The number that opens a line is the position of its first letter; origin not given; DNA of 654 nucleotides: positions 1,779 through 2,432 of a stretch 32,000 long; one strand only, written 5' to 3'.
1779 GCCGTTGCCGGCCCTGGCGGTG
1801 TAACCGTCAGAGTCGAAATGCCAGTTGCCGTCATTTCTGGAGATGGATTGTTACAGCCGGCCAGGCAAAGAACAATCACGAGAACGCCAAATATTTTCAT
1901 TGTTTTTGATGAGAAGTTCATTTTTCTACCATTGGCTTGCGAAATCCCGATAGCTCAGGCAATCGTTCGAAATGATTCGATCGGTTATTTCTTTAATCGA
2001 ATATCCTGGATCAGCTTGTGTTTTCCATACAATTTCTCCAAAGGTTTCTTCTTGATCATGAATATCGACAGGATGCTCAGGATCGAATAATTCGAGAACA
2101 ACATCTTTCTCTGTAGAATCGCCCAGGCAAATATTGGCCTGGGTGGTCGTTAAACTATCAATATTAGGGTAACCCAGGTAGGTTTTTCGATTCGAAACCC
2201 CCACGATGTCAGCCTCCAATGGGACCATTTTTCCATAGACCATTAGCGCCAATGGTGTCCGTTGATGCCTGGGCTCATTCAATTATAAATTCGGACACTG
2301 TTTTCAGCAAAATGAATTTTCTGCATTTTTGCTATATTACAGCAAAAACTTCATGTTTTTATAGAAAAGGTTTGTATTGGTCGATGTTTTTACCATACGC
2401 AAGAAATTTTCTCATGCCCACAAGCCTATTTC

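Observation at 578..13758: Beta-propeller lipoproteins as immunity candidates; propeller subtype covaries with payload subtype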

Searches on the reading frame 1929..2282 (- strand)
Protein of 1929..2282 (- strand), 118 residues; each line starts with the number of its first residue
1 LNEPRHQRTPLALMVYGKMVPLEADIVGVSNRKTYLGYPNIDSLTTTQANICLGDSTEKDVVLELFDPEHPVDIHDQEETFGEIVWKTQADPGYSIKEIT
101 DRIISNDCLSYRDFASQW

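Call 8: search_protein_families(library=pfam, proteins=[window:1929-2282:-], max_evalue=0.05)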
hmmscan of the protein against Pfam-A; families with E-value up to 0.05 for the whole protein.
seq(118 aa): 0 families
